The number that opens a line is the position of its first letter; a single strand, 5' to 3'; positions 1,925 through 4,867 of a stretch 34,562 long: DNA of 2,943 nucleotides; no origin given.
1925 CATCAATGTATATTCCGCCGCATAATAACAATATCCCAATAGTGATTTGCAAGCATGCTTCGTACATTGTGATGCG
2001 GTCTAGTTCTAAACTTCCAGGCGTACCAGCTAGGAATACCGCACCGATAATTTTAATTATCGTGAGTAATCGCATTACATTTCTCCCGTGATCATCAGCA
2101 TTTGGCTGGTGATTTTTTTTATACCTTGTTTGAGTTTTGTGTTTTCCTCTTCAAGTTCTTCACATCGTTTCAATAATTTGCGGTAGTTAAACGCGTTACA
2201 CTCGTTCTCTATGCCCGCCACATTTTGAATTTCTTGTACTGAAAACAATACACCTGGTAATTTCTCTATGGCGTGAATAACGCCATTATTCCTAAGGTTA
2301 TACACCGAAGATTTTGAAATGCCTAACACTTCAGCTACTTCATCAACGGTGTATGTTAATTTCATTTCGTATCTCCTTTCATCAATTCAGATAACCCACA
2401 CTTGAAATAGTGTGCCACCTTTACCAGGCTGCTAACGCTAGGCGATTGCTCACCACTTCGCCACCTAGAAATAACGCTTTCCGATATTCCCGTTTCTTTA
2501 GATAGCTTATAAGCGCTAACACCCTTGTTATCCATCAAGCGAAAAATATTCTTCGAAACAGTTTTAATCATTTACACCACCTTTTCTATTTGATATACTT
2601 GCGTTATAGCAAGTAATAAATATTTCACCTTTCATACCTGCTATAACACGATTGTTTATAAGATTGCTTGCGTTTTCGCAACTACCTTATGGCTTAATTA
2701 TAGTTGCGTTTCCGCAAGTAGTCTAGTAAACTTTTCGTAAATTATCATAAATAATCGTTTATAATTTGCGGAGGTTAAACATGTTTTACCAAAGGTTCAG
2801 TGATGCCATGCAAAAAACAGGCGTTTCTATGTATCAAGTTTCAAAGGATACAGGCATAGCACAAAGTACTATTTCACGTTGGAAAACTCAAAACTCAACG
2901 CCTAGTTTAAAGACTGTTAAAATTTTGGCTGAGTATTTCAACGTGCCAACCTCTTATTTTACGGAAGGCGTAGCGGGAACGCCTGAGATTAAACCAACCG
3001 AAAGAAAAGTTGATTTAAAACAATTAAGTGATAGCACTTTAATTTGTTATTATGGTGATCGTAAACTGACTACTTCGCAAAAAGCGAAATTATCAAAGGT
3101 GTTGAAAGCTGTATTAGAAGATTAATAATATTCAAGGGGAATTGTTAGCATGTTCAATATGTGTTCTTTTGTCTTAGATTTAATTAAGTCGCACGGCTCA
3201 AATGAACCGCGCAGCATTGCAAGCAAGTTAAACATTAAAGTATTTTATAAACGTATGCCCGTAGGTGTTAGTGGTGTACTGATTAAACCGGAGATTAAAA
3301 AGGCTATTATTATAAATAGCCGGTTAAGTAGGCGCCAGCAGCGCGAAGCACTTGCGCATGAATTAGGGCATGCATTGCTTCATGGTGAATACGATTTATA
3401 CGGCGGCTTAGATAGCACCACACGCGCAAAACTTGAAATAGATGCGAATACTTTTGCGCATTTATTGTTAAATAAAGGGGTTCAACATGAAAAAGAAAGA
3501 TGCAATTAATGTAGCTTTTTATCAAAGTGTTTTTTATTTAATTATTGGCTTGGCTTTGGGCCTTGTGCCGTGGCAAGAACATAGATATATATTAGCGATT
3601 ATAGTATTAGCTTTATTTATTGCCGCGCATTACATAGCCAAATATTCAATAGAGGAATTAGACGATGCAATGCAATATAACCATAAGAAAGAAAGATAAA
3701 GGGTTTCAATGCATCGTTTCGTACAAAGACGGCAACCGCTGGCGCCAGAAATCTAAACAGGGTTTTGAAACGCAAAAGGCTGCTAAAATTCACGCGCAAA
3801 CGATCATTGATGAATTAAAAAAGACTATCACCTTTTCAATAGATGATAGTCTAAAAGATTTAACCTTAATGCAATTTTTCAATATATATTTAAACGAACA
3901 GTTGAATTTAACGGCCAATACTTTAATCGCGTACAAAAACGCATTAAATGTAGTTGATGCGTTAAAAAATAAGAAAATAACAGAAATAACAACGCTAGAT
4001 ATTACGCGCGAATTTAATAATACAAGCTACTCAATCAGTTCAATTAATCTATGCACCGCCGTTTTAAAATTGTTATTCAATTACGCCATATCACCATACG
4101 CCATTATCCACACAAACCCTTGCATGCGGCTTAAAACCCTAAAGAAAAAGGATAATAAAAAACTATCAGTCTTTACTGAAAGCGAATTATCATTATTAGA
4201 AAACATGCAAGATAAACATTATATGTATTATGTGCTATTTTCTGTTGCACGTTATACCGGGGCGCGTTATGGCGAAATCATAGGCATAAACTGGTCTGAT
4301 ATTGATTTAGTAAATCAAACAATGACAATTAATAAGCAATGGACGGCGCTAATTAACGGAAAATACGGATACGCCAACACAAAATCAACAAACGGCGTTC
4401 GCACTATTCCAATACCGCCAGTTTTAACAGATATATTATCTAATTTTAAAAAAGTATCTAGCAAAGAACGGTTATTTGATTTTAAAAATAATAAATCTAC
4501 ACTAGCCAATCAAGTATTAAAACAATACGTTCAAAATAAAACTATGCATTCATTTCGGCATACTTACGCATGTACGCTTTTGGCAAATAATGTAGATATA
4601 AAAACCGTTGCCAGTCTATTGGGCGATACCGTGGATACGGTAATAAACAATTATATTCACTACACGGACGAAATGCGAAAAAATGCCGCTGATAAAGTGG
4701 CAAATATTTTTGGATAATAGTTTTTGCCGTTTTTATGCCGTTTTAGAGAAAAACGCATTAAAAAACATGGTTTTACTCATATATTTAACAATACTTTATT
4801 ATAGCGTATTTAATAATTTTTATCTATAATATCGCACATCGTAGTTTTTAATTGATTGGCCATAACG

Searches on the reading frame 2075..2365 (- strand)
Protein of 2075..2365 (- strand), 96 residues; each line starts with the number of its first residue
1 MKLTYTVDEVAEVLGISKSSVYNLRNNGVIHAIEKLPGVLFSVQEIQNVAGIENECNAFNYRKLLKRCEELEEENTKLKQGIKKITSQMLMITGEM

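Call 62: search_protein_families(library=phrogs, proteins=[window:2075-2365:-], max_evalue=0.001)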
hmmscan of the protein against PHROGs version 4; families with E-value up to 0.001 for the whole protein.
window:2075-2365:- (96 aa): 4 families
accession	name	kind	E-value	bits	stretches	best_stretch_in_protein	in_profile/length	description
phrog_7735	-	integration and excision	7.2e-18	65.8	1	1-93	2-96/99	excisionase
phrog_36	-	transcription regulation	1.9e-05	25.4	0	5-34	156-185/220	transcriptional regulator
phrog_66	-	integration and excision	0.00023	22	1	2-48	91-138/412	excisionase and transcriptional regulator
phrog_5229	-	unknown function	0.00032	21.7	0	50-83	18-53/127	-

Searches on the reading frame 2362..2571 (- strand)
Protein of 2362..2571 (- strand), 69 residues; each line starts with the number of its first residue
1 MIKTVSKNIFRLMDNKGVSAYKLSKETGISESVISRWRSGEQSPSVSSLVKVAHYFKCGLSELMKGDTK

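Call 8: search_protein_families(library=phrogs, proteins=[window:2362-2571:-], max_evalue=0.01)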
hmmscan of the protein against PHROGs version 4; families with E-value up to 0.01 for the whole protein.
window:2362-2571:- (69 aa): 33 families (the best 25 are shown)
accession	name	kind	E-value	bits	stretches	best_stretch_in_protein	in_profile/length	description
phrog_8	-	transcription regulation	2.2e-11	44.8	1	3-67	75-139/346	transcriptional regulator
phrog_2967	-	transcription regulation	4.4e-11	43.8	1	2-68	8-74/225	transcriptional regulator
phrog_3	-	transcription regulation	6.2e-10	40.4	1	2-66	86-148/430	transcriptional repressor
phrog_4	-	transcription regulation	5.6e-09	36.5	1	2-68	134-196/400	transcriptional repressor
phrog_4583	-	transcription regulation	3.9e-08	34.2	1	3-65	9-71/81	transcriptional repressor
phrog_1529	-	unknown function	2.9e-07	31.8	1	2-43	4-44/209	-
phrog_2439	-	transcription regulation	3e-07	30.6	1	4-58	7-61/367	transcriptional regulator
phrog_2328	-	transcription regulation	8.4e-07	29.8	1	12-67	23-78/128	transcriptional repressor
phrog_3949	-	transcription regulation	1.9e-06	29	1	19-62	28-71/161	transcriptional repressor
phrog_4441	-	DNA, RNA and nucleotide metabolism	2e-06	29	1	19-56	20-57/98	HTH DNA binding protein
phrog_4836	-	transcription regulation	1.8e-05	25.4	1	14-67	85-138/194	CII-like regulator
phrog_296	-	integration and excision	4.3e-05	23.4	1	2-44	225-267/626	DNA transposition protein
phrog_5301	-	transcription regulation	0.00012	23.2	1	14-64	17-69/132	transcriptional repressor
phrog_3037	-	transcription regulation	0.00013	22.8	1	17-66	28-77/189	transcriptional repressor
phrog_1373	-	transcription regulation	0.00015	22.8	1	12-58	71-117/166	transcriptional regulator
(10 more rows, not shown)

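Call 9: search_protein_families(library=pfam, proteins=[window:2362-2571:-], max_evalue=0.01)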
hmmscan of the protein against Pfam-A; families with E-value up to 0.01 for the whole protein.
window:2362-2571:- (69 aa): 6 families
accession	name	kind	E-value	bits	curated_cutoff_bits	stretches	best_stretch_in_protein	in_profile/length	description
PF01381.28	HTH_3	-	2.8e-11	43.7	23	1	11-63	3-55/55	Helix-turn-helix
PF13443.12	HTH_26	-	3.2e-11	43.8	22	1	9-65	2-59/63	Cro/C1-type HTH DNA-binding domain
PF12844.13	HTH_19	-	0.00088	19.6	30.2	1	14-66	9-61/64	Helix-turn-helix domain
PF13560.12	HTH_31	-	0.0021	18.7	27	1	11-58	8-56/64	Helix-turn-helix domain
PF08279.18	HTH_11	-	0.0042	17.4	25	1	10-36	7-34/55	HTH domain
PF13384.12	HTH_23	-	0.0052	17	24.6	1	9-39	10-39/50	Homeodomain-like domain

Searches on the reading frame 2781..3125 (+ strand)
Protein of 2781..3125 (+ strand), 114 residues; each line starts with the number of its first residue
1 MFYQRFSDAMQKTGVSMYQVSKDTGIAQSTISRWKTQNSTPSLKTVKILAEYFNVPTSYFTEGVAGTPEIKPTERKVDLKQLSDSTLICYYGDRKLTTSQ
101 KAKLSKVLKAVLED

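Call 8: search_protein_families(library=phrogs, proteins=[window:2781-3125:+], max_evalue=0.01)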
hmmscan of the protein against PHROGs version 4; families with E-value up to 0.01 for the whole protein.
window:2781-3125:+ (114 aa): 22 families
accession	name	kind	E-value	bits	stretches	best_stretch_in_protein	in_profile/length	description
phrog_8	-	transcription regulation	1.9e-15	58.2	1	1-61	76-136/346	transcriptional regulator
phrog_2439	-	transcription regulation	1.6e-11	44.7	1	5-107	11-101/367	transcriptional regulator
phrog_4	-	transcription regulation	3.7e-10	40.3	1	3-71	138-202/400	transcriptional repressor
phrog_2967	-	transcription regulation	5.2e-10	40.2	1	2-78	11-84/225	transcriptional regulator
phrog_2328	-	transcription regulation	1.2e-07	32.5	1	4-77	18-91/128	transcriptional repressor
phrog_11423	-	unknown function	3.9e-06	27.6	1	4-63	12-71/176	-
phrog_3037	-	transcription regulation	9e-06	26.6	1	5-108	30-123/189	transcriptional repressor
phrog_4583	-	transcription regulation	2.4e-05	25.3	1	9-60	18-69/81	transcriptional repressor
phrog_638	-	transcription regulation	2.5e-05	25.2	1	14-55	17-58/145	transcriptional regulator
phrog_4441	-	DNA, RNA and nucleotide metabolism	4.4e-05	24.7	1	16-57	20-61/98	HTH DNA binding protein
phrog_1529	-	unknown function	0.00013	23.1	1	14-52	18-59/209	-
phrog_1373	-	transcription regulation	0.00024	22.1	1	8-56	70-118/166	transcriptional regulator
phrog_5301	-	transcription regulation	0.00029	22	1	11-102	17-113/132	transcriptional repressor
phrog_1124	-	transcription regulation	0.00059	20.4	1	7-59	10-65/177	transcriptional regulator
phrog_9425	-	transcription regulation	0.0006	20.5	1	8-55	14-62/72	transcriptional repressor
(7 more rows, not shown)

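Call 9: search_protein_families(library=pfam, proteins=[window:2781-3125:+], max_evalue=0.01)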
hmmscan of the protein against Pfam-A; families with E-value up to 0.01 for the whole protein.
window:2781-3125:+ (114 aa): 5 families
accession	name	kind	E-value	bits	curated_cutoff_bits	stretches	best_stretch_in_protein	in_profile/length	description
PF01381.28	HTH_3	-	1.5e-10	41.4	23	1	9-60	4-55/55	Helix-turn-helix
PF12844.13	HTH_19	-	2.5e-07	30.9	30.2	1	12-64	10-62/64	Helix-turn-helix domain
PF13443.12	HTH_26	-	5.5e-07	30.2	22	1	9-55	5-52/63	Cro/C1-type HTH DNA-binding domain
PF07022.19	Phage_CI_repr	-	9.2e-05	23.1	22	1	9-54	6-51/65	Bacteriophage CI repressor helix-turn-helix domain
PF13560.12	HTH_31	-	0.0043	17.8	27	1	10-56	10-57/64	Helix-turn-helix domain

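Call 11: search_dna_similar(query=window:2781-3125:+, collection=phages, mode=protein, max_evalue=0.00001, max_rows=30)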
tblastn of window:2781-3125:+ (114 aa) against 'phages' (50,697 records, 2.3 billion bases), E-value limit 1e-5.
Records with a match: 15; places in all: 19; records where one place covers at least 80% of the query: 0.
Best place of each record, by identity: <60% 15.
By first word of the organism name: Staphylococcus 6; Anaerostipes 3; Ruminococcus 1; Lactobacillus 1; Dulem 1; Bacteriophage 1; bajarodino 1; Lactococcus 1.
By host as written in the record: - 6; Anaerostipes caccae DA844 3; Staphylococcus pseudintermedius 625 2; [Ruminococcus] gnavus ATCC 29149 1; Lactobacillus murinus EF-1 1; Propithecus coquereli 1; Staphylococcus aureus 1.
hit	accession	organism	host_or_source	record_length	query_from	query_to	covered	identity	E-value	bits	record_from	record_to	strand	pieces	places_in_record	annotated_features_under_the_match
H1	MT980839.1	Ruminococcus phage phiRgPS_6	[Ruminococcus] gnavus ATCC 29149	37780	2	62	54%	52.5%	5e-12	66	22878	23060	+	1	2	gp23: transcriptional regulator, HTH cro type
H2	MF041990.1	Lactobacillus phage phiEF-1.1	Lactobacillus murinus EF-1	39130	5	87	73%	34.5%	8e-6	49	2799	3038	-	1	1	hypothetical protein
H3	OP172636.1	Anaerostipes phage AC844P2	Anaerostipes caccae DA844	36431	2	62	54%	45.9%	1e-10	62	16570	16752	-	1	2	hypothetical protein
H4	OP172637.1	Anaerostipes phage AC844P3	Anaerostipes caccae DA844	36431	2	62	54%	45.9%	1e-10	62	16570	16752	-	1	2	hypothetical protein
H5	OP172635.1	Anaerostipes phage AC844P1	Anaerostipes caccae DA844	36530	2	62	54%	45.9%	1e-10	62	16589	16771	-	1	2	hypothetical protein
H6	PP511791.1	Dulem virus 39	Propithecus coquereli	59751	1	69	61%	38.4%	9e-8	54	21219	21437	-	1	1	repressor protein CI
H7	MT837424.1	Bacteriophage sp.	human fecal samples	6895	1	60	53%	41.5%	5e-8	55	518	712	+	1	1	record has no annotation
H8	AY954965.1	Staphylococcus phage 52A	-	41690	1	74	65%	31.0%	6e-6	49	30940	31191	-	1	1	ORF054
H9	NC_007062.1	Staphylococcus phage 52A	Staphylococcus aureus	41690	1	74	65%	31.0%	6e-6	49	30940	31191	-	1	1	transcriptional regulator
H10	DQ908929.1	Staphylococcus phage 80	-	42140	1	74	65%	31.0%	6e-6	49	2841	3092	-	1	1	Cro/CI family transcription regulator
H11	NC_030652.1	Staphylococcus phage 80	-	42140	1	74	65%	31.0%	6e-6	49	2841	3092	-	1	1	transcriptional regulator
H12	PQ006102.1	bajarodino virus 66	Neotoma bryanti feces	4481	1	60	53%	36.7%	6e-6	49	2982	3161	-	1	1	repressor protein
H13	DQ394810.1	Lactococcus phage phismq86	-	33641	11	85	66%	29.3%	4e-6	49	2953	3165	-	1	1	putative repressor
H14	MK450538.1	Staphylococcus phage vB_SpsS_QT1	Staphylococcus pseudintermedius 625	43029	10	62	46%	39.6%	3e-6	50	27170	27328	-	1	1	C1-type lambda-like repressor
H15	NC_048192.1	Staphylococcus phage vB_SpsS_QT1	Staphylococcus pseudintermedius 625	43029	10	62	46%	39.6%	3e-6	50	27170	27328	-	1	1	transcriptional regulator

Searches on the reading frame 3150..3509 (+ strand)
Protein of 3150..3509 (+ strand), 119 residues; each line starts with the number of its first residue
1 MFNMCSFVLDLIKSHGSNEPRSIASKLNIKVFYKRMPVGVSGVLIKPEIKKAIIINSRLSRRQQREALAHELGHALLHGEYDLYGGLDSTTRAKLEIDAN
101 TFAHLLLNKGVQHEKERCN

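Call 8: search_protein_families(library=phrogs, proteins=[window:3150-3509:+], max_evalue=0.01)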
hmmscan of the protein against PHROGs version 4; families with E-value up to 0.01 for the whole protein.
window:3150-3509:+ (119 aa): 5 families
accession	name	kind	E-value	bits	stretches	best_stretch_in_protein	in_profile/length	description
phrog_87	-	other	1.2e-17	65.4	1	9-107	26-127/227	metallo-protease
phrog_2439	-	transcription regulation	1.1e-07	32.1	1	40-107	172-239/367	transcriptional regulator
phrog_1914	-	unknown function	9.9e-07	29.6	1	42-107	70-141/222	-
phrog_20936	-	unknown function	0.0018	19.6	1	27-75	4-53/91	-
phrog_1516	-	unknown function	0.005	17.5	1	40-105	63-137/227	-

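Call 9: search_protein_families(library=pfam, proteins=[window:3150-3509:+], max_evalue=0.01)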
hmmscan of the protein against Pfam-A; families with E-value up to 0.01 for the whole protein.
window:3150-3509:+ (119 aa): 2 families
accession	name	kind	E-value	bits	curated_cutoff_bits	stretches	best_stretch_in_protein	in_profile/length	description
PF06114.19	Peptidase_M78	-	4.6e-14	52.7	22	1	25-108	2-88/123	IrrE N-terminal-like domain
PF20573.4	DUF6782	-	0.0067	16.1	27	1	50-75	76-101/241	Putative metallopeptidase family (DUF6782)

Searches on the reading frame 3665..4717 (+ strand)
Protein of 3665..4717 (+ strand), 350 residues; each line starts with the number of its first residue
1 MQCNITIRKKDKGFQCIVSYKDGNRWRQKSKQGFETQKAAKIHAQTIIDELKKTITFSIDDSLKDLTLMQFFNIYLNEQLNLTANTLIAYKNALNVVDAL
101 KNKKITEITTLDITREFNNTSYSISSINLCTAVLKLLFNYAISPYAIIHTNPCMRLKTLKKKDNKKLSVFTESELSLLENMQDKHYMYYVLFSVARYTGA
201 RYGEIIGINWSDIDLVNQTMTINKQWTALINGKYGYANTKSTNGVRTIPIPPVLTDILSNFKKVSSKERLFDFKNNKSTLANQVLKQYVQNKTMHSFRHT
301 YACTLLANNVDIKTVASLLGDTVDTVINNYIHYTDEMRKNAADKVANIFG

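Call 8: search_protein_families(library=phrogs, proteins=[window:3665-4717:+], max_evalue=0.01)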
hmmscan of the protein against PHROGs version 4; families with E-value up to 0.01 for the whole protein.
window:3665-4717:+ (350 aa): 4 families
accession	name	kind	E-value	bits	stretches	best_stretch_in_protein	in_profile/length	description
phrog_1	-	integration and excision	3.6e-63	215.8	1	8-349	118-451/611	integrase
phrog_216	-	integration and excision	1.6e-30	107.3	1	126-347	14-238/301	integrase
phrog_7685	-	integration and excision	2.2e-20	74.2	1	220-349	103-239/240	integrase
phrog_7269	-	integration and excision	0.00088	20.2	1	284-341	20-77/89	integrase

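Call 9: search_protein_families(library=pfam, proteins=[window:3665-4717:+], max_evalue=0.01)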
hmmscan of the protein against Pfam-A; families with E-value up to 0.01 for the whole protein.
window:3665-4717:+ (350 aa): 4 families
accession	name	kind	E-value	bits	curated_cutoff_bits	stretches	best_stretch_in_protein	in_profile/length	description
PF00589.27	Phage_integrase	-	2.1e-15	57.4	27.1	1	176-336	10-171/172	Phage integrase family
PF14657.12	Arm-DNA-bind_4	-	7.8e-09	35.4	22.3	1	14-54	4-45/47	Arm DNA-binding domain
PF14659.12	Phage_int_SAM_3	-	9.5e-06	26.2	22.6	1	67-117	1-54/58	Phage integrase, N-terminal SAM-like domain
PF02899.23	Phage_int_SAM_1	-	0.0021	18.7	22.3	1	72-142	4-80/83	Phage integrase, N-terminal SAM-like domain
